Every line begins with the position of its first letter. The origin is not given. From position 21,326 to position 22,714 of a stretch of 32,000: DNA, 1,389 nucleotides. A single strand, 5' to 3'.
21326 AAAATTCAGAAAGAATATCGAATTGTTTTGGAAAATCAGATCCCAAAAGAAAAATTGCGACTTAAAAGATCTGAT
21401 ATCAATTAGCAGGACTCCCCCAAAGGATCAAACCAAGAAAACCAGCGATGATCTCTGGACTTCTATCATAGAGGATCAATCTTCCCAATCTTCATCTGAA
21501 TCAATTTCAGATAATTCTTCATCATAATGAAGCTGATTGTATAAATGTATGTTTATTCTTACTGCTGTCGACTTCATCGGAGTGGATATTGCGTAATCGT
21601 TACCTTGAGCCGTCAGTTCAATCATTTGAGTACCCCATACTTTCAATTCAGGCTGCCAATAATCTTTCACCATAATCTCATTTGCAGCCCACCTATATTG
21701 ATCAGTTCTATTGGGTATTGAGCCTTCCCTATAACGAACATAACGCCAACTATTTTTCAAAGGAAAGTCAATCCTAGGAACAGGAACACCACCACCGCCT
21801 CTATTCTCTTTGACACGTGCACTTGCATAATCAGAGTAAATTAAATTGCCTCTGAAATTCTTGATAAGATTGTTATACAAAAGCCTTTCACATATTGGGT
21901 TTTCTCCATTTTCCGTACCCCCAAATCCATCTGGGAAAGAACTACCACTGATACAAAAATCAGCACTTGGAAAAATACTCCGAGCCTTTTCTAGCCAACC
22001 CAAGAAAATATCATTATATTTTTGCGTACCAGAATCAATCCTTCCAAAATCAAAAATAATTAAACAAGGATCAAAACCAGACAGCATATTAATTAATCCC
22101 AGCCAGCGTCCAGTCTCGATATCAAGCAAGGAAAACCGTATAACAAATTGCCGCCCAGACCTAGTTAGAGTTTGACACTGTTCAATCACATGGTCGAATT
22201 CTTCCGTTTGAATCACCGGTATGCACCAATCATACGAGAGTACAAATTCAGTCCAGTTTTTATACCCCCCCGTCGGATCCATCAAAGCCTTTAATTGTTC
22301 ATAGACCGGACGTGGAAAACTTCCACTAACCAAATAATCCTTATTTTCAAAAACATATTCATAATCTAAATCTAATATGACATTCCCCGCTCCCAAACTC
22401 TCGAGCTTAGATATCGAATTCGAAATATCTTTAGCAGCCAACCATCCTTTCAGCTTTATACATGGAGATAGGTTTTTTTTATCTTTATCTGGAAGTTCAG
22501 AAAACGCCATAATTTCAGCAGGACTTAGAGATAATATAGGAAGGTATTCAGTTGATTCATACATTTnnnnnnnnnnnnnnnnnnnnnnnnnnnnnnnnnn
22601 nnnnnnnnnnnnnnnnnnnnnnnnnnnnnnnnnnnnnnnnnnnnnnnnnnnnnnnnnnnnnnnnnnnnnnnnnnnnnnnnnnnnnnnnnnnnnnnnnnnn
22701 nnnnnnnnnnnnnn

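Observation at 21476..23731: Orphan ImmA/IrrE protease coupled to a membrane coiled-coil protein and a Beta-family protein: candidate undescribed defence / abortive-infection module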

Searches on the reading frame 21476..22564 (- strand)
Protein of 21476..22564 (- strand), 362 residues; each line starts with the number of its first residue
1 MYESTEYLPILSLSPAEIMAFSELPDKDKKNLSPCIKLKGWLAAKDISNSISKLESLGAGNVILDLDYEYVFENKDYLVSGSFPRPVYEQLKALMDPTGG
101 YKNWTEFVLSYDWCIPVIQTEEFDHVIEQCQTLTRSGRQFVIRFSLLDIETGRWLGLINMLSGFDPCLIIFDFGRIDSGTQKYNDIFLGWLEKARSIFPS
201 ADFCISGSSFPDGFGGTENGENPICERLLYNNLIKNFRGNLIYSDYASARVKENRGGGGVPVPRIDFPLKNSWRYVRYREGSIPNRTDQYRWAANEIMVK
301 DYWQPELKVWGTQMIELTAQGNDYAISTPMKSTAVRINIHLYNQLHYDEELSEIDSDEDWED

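Call 3: search_protein_families(library=pfam, proteins=[window:21476-22564:-], max_evalue=1)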
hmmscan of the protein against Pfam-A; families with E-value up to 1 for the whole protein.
window:21476-22564:- (362 aa): 1 family
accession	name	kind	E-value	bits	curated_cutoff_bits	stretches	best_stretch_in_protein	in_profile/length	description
PF14350.11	Beta_protein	-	3.8e-49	168.4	27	1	7-345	1-341/342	Beta protein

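Call 4: search_protein_families(library=ncbifam, proteins=[window:21476-22564:-], max_evalue=1)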
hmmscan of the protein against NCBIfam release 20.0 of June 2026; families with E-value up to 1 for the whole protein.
window:21476-22564:- (362 aa): 0 families

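Call 5: search_protein_families(library=padloc, proteins=[window:21476-22564:-], max_evalue=1)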
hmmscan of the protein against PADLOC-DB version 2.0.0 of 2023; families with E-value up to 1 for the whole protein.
window:21476-22564:- (362 aa): 2 families
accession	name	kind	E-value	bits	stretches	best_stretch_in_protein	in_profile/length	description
PDLC02985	beta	-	1.8e-40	136.8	1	2-359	5-350/355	-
PDLC03984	PD-Lambda-2_C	-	0.00011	19.4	2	167-322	175-337/377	-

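Call 7: search_dna_similar(query=window:21476-22564:-, collection=phages, mode=protein, max_rows=30)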
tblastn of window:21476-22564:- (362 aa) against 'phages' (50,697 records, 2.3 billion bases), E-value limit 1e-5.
Records with a match: 4; places in all: 4; records where one place covers at least 80% of the query: 4.
Best place of each record, by identity: <60% 4.
By first word of the organism name: Enterobacteria 3; Pasteurella 1.
By host as written in the record: - 2; Escherichia coli 1; Pasteurella multocida Past22 1.
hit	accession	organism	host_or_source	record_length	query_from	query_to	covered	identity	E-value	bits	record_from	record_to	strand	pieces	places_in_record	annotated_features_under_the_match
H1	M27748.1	Enterobacteria phage P4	-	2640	2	345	95%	26.6%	3e-22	103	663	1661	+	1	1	beta protein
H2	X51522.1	Enterobacteria phage P4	-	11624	2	345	95%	26.6%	4e-22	103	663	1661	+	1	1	unnamed protein product; beta gene product (AA 1-355)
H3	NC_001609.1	Enterobacteria phage P4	Escherichia coli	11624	2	345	95%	26.6%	4e-22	103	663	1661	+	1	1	beta family protein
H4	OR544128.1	Pasteurella phage Pmp11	Pasteurella multocida Past22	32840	2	347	96%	24.7%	4e-13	76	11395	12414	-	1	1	hypothetical protein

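Call 10: get_annotated_region(hit=H4, flank=4000)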
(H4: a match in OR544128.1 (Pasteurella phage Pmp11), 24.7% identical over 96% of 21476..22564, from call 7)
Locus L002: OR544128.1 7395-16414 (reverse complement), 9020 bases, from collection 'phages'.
description: Pasteurella phage Pmp11, complete genome.
organism: Pasteurella phage Pmp11 (NCBI taxid 3127674)
taxonomy: Viruses
host: Pasteurella multocida Past22; source: human skin wound; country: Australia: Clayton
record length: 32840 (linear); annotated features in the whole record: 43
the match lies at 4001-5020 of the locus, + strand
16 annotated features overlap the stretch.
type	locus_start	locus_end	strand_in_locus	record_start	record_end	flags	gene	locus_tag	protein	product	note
CDS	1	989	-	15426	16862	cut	-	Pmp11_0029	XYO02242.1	DnaB-like replicative helicase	-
CDS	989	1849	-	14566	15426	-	-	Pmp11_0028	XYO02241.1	replication initiation O-like protein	-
CDS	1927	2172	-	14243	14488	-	-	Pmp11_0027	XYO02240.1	hypothetical protein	-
CDS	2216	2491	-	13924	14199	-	-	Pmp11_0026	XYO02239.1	CII-like regulator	-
CDS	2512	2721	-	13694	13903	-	-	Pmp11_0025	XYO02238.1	transcriptional repressor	-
CDS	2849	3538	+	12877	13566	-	-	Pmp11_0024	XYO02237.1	CI-like repressor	-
CDS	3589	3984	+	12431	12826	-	-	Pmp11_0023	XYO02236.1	hypothetical protein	-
CDS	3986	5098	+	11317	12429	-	-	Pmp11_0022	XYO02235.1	hypothetical protein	-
CDS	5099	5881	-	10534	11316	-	-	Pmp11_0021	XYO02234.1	hypothetical protein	-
CDS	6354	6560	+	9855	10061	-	-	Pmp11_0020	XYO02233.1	hypothetical protein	-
CDS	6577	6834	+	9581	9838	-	-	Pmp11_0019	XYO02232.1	hypothetical protein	-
CDS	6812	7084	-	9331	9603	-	-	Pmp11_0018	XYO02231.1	hypothetical protein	-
CDS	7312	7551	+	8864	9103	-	-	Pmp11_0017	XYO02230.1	hypothetical protein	-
CDS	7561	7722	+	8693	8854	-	-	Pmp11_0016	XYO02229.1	hypothetical protein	-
CDS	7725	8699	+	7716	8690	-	-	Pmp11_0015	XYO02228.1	hypothetical protein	-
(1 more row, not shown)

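Call 11: search_protein_families(library=pfam, proteins=[L002:3589-3984:+, L002:5099-5881:-], max_evalue=1)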
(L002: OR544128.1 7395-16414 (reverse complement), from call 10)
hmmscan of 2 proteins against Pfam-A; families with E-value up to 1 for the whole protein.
L002:3589-3984:+ (131 aa): 4 families
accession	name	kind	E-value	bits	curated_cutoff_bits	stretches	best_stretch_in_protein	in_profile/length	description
PF04102.17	SlyX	-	0.00025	22.1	30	1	61-119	2-60/67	SlyX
PF24838.2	8xMP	-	0.02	15.2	30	1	10-73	25-93/136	Octameric membrane protein family (8xMP)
PF24992.1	DUF7777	-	0.1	13.2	27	1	57-126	27-95/135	Domain of unknown function (DUF7777)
PF13347.12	MFS_2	-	0.12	11.3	27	1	10-79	150-218/427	MFS/sugar transport protein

L002:5099-5881:- (260 aa): 1 family
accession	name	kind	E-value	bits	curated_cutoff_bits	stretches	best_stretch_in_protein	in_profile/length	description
PF02037.33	SAP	-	4.2e-07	29.9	23.9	1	129-156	5-32/37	SAP domain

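Call 27: find_homologous_proteins(query=window:21476-22564:-, max_evalue=1e-10)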
Query window:21476-22564:- (362 aa): 199 proteins with E <= 1e-10 among 1829 candidates; the best 120 are listed.
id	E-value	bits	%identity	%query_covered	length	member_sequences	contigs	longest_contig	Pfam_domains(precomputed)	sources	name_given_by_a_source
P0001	1.5e-250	849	100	100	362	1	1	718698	PF14350.12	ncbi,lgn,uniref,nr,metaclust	ncbi:beta family protein [Oceanobacter kriegii]|uniref:beta family protein n=1 Tax=Oceanobacter krie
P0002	4.5e-174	597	69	100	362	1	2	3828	PF14350.12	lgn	-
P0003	3.5e-103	364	44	100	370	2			PF14350.12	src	-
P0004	2.2e-100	354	45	98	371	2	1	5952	PF14350.12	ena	-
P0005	7.9e-96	339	43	100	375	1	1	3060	PF14350.12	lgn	-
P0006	4.1e-95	337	43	100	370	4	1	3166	PF14350.12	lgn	-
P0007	7.1e-94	333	44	98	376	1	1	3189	PF14350.12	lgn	-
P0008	4.0e-91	324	44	99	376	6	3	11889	PF14350.12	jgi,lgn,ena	-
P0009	1.4e-89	319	44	98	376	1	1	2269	PF14350.12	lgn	-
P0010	2.7e-89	318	44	100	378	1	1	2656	PF14350.12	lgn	-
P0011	2.0e-88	315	43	99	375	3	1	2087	PF14350.12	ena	-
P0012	2.2e-88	315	43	99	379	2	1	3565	PF14350.12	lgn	-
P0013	5.8e-86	307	40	98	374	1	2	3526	PF14350.12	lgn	-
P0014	7.8e-86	307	43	99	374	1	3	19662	PF14350.12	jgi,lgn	-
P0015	8.1e-86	306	42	99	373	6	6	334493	PF14350.12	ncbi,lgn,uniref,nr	ncbi:protein beta [Vibrio vulnificus]|uniref:beta family protein n=1 Tax=Vibrio vulnificus TaxID=672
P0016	1.4e-85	306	42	99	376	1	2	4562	PF14350.12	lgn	-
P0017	1.7e-85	305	42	99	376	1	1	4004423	PF14350.12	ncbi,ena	-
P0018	1.9e-85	305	42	99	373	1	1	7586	PF14350.12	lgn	-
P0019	2.5e-85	305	41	100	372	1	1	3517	PF14350.12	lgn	-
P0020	3.0e-85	305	42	98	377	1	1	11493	PF14350.12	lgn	-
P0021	1.1e-84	303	43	99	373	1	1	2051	PF14350.12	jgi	-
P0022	1.2e-84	303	42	99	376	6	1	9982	PF14350.12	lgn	-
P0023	1.9e-84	302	41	99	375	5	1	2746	PF14350.12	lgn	-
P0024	1.1e-83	299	41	99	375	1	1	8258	PF14350.12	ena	-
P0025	2.4e-83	298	42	98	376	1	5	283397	PF14350.12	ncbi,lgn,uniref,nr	ncbi:beta family protein [Proteus terrae]|uniref:beta family protein n=1 Tax=Proteus terrae TaxID=15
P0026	1.1e-82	296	41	99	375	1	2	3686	PF14350.12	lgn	-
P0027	1.5e-82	296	40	99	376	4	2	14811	PF14350.12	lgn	-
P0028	3.3e-82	295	41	99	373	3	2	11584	PF14350.12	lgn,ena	-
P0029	7.9e-82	293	42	99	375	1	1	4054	PF14350.12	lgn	-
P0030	1.8e-81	292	42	99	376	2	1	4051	PF14350.12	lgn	-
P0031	1.9e-81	292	40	98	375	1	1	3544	PF14350.12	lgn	-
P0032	2.9e-81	291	40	100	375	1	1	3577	PF14350.12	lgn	-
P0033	4.3e-81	291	40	99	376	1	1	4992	PF14350.12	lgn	-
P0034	8.7e-81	290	41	99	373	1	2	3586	PF14350.12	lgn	-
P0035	9.6e-81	290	40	100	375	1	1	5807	PF14350.12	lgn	-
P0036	2.2e-80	289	41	98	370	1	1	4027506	PF14350.12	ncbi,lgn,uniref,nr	ncbi:beta family protein [Enterovibrio norvegicus]|uniref:beta family protein n=1 Tax=Enterovibrio n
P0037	3.1e-80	288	40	98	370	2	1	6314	PF14350.12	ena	-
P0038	3.2e-80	288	40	99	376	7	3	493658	PF14350.12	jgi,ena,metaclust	metaclust:\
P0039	1.1e-79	286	40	100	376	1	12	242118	PF14350.12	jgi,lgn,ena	-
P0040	1.2e-79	286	41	99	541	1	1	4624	PF14350.12,PF06114.20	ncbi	-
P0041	2.6e-79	285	42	98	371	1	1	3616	PF14350.12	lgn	-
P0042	5.6e-79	284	41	99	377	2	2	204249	PF14350.12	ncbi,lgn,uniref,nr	ncbi:beta family protein [Pseudomonas mosselii]|uniref:beta family protein n=1 Tax=Pseudomonas mosse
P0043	7.4e-79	284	39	92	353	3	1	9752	PF14350.12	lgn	-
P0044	1.2e-78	283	41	95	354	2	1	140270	PF14350.12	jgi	jgi:hypothetical protein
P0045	1.7e-78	282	40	99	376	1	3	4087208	PF14350.12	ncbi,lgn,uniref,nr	ncbi:beta family protein [Siccibacter turicensis]|uniref:beta family protein n=1 Tax=Siccibacter tur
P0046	3.0e-78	282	40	99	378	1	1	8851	PF14350.12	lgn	-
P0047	7.3e-78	280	39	98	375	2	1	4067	PF14350.12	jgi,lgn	-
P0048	2.4e-77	279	40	98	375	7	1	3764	PF14350.12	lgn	-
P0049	4.1e-77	278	39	99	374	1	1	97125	PF14350.12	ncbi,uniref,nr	ncbi:beta family protein [Paraglaciecola chathamensis]|uniref:beta family protein n=1 Tax=Paraglacie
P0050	7.1e-77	277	39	96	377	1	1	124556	PF14350.12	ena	-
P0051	1.5e-76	276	37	95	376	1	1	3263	PF14350.12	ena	-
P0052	1.5e-76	276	40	98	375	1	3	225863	PF14350.12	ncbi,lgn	-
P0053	1.6e-76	276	40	99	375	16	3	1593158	PF14350.12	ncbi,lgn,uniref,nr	ncbi:beta family protein [Aeromonas dhakensis]|uniref:beta family protein n=1 Tax=Aeromonas dhakensi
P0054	2.0e-76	276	37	100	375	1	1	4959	PF14350.12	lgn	-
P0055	3.7e-76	275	40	95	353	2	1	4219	PF14350.12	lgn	-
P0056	5.5e-75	271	39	98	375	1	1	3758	PF14350.12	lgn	-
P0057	5.8e-75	271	39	99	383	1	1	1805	PF14350.12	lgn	-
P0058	1.5e-74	269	38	100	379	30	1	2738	PF14350.12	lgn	-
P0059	1.5e-74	269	39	98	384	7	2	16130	PF14350.12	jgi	jgi:hypothetical protein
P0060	2.7e-74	269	37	99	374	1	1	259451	PF14350.12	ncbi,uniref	ncbi:beta family protein [Methylophaga sp.]|uniref:beta family protein n=1 Tax=Methylophaga sp. TaxI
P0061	3.4e-74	268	41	99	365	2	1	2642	PF14350.12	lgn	-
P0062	9.2e-74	267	37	98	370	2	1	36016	PF14350.12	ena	-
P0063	3.2e-73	265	38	100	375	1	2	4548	PF14350.12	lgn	-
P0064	4.9e-73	264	38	99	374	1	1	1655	PF14350.12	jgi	jgi:hypothetical protein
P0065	4.9e-73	264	40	95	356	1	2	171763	PF14350.12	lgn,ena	-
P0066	1.7e-72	263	40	98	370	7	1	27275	PF14350.12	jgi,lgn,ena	-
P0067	2.3e-72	262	39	100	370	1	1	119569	PF14350.12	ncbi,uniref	ncbi:beta family protein [Pectobacterium brasiliense]|uniref:beta family protein n=1 Tax=Pectobacter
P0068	8.4e-72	260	41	100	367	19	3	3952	PF14350.12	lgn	-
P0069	1.1e-71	260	40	100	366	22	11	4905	PF14350.12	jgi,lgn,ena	-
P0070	1.6e-71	259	40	99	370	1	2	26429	PF14350.12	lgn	-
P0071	1.8e-71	259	37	99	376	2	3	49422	PF14350.12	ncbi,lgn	-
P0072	3.8e-71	258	40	99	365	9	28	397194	PF14350.12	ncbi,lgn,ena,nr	ncbi:TPA: beta family protein [Acinetobacter baumannii]|nr:beta family protein [Acinetobacter bauman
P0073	1.1e-70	257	38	99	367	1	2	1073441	PF14350.12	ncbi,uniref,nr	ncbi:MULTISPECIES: beta family protein [unclassified Halomonas]|uniref:beta family protein n=1 Tax=u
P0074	2.5e-70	255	38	95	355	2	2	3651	PF14350.12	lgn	-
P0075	2.5e-70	255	38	98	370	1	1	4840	PF14350.12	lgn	-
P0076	2.6e-70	255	40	99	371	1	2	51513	PF14350.12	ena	-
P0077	9.7e-70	254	38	99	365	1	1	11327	PF14350.12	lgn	-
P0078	4.6e-69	251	39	100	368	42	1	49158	PF14350.12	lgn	-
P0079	3.5e-68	248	37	100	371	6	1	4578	PF14350.12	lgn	-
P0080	7.5e-68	247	38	100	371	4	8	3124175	PF14350.12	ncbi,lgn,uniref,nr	ncbi:beta family protein [Acinetobacter indicus]|uniref:beta family protein n=1 Tax=Acinetobacter in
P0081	1.6e-67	246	38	100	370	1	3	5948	PF14350.12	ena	-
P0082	2.4e-67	246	39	98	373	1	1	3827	PF14350.12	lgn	-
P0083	3.2e-67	245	39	99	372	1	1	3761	PF14350.12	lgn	-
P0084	4.9e-67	245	37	99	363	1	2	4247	PF14350.12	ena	-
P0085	2.9e-66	242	36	99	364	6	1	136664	PF14350.12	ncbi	-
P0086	6.4e-65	238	36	98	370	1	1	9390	PF14350.12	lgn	-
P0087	6.6e-65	238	38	99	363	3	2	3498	PF14350.12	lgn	-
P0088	9.8e-65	237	37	99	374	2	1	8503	PF14350.12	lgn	-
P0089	2.1e-64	236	37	100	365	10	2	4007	PF14350.12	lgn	-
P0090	4.4e-63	232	37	99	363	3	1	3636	PF14350.12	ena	-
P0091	1.7e-60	223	40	99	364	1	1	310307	PF14350.12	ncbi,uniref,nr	ncbi:beta family protein [Ancylobacter sp. A5.8]|uniref:beta family protein n=1 Tax=Ancylobacter gel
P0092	8.1e-60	221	38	99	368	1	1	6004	PF14350.12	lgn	-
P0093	8.7e-60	221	38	99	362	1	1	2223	PF14350.12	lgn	-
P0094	2.1e-59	219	36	95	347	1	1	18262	PF14350.12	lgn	-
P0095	6.2e-59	218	38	95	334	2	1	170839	PF14350.12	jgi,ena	-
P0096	1.9e-58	216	35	95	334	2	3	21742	PF14350.12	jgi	jgi:hypothetical protein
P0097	2.4e-58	216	37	100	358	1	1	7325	PF14350.12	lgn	-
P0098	3.3e-58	216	36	99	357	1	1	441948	PF14350.12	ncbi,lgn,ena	-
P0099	4.1e-58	215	36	100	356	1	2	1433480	PF14350.12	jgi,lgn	jgi:hypothetical protein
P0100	6.3e-58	215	35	99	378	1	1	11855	PF14350.12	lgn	-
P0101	8.3e-58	214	38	98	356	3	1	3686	PF14350.12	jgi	jgi:hypothetical protein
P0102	2.5e-57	213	38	98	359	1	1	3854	PF14350.12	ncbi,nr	ncbi:MAG: beta family protein [Brevundimonas sp.]|nr:beta family protein [Brevundimonas sp.]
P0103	4.1e-57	212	37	100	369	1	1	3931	PF14350.12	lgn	-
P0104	2.0e-56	210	34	99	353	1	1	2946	PF14350.12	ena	-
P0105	3.0e-56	209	36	98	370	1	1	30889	PF14350.12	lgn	-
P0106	4.1e-56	209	36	100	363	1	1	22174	PF14350.12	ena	-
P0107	4.2e-56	209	34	98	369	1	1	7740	PF14350.12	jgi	jgi:hypothetical protein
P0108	5.4e-56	208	37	100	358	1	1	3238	PF14350.12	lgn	-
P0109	6.8e-56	208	35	100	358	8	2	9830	PF14350.12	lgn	-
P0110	7.0e-56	208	35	99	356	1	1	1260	PF14350.12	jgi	jgi:hypothetical protein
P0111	1.4e-55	207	35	99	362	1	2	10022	PF14350.12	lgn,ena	-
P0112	2.0e-55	206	35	100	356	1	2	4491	PF14350.12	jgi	jgi:hypothetical protein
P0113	2.4e-55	206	34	98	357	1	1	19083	PF14350.12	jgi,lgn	-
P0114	3.6e-55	206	34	100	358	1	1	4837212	PF14350.12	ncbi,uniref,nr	ncbi:beta family protein [Xanthomonas sacchari]|uniref:beta family protein n=1 Tax=Xanthomonas sacch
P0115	6.1e-55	205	36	95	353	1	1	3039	PF14350.12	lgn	-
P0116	1.7e-54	203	36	99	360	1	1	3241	PF14350.12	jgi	-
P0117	2.4e-54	203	33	99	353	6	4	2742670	PF14350.12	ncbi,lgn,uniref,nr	ncbi:beta family protein [Granulibacter bethesdensis]|uniref:Protein beta n=1 Tax=Granulibacter beth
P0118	2.7e-54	203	35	100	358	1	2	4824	PF14350.12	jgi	jgi:hypothetical protein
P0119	2.9e-54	203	33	99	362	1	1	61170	PF14350.12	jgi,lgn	jgi:hypothetical protein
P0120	4.0e-54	202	38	98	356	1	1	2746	PF14350.12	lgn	-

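Call 28: find_encoding_contigs(protein=P0002, flank=5000, max_places=3)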
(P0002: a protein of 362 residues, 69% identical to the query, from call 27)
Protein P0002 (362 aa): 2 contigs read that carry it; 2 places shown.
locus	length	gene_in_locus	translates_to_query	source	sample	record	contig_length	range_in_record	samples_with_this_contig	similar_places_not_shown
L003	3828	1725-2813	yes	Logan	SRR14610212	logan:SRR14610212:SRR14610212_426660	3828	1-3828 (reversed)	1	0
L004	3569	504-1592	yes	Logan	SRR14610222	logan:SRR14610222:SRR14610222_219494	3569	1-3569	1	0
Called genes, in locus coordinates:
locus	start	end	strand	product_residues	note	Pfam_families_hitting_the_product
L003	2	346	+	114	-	?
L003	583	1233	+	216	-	-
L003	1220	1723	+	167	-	PF06114:Peptidase_M78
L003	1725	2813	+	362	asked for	PF14350:Beta_protein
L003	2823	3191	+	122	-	-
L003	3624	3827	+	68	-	?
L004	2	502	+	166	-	?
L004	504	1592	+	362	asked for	PF14350:Beta_protein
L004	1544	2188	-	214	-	PF26915:Phage_P4_cII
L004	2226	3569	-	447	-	?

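Call 29: find_encoding_contigs(protein=P0040, flank=5000, max_places=3)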
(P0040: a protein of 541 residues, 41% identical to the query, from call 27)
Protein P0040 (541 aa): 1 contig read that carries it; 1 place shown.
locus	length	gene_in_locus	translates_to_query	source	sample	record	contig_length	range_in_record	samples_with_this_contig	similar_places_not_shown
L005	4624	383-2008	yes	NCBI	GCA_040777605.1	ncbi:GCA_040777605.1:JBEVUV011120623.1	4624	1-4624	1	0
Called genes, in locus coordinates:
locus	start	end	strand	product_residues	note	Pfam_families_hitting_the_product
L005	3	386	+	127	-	?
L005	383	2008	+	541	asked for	PF06114:Peptidase_M78, PF14350:Beta_protein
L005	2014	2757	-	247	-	PF26915:Phage_P4_cII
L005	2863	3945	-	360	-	-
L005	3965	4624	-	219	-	?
